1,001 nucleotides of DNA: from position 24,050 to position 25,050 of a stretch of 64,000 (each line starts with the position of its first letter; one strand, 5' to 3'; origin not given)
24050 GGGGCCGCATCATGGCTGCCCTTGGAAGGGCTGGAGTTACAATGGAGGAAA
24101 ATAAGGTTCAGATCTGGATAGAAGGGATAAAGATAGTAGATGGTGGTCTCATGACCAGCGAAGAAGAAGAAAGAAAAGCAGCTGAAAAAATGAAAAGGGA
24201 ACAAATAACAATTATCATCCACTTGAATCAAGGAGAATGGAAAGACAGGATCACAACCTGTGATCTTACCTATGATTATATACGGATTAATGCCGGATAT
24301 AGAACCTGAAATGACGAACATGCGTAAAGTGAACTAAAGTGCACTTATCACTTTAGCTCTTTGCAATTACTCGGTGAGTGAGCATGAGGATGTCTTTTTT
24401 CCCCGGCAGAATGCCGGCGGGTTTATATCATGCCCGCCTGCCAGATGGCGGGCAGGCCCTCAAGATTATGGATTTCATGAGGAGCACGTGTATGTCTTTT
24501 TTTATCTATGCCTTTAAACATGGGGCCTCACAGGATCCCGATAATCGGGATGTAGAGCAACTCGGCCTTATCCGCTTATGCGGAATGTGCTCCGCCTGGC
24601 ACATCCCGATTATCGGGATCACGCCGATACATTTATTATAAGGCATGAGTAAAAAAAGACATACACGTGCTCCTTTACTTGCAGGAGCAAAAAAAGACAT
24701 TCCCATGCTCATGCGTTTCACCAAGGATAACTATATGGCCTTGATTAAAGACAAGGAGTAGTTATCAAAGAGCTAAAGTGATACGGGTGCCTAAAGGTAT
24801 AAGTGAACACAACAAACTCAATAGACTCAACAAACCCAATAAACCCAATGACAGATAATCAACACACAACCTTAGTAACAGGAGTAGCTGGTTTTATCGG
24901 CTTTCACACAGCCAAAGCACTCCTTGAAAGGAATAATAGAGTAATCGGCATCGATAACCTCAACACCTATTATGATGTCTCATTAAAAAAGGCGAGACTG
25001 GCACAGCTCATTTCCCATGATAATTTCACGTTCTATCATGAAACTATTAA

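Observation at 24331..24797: Russian-doll fold-back: four concentric inverted repeats in one 470-bp spacer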

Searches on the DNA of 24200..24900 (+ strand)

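Call 43: search_rna_families(source=window, start=24200, end=24900, threshold=evalue, max_evalue=1)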
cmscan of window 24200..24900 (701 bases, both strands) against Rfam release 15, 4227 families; matches with E-value up to 1: 1.
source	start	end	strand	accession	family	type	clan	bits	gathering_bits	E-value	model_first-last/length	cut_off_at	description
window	24629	24840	+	RF02707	TeloSII_ncR33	Gene; sRNA;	-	17.4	105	0.31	1-297/297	no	TeloSII non coding RNA 33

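Call 61: search_dna_similar(query=window:24345-24784:+, collection=plasmids, mode=distant, max_evalue=0.001, max_rows=10)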
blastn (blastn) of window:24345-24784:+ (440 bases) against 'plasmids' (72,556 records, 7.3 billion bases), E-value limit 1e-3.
No match.

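Call 62: search_dna_similar(query=window:24345-24784:+, collection=phages, mode=distant, max_evalue=0.001, max_rows=10)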
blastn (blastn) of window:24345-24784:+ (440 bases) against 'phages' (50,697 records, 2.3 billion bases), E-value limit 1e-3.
No match.

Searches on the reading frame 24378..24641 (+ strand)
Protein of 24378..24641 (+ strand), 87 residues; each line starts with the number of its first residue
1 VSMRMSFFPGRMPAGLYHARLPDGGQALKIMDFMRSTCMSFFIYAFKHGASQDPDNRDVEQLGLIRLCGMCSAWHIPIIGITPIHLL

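Call 15: search_protein_families(library=pfam, proteins=[window:24378-24641:+])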
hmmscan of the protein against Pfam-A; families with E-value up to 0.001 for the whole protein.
window:24378-24641:+ (87 aa): 0 families
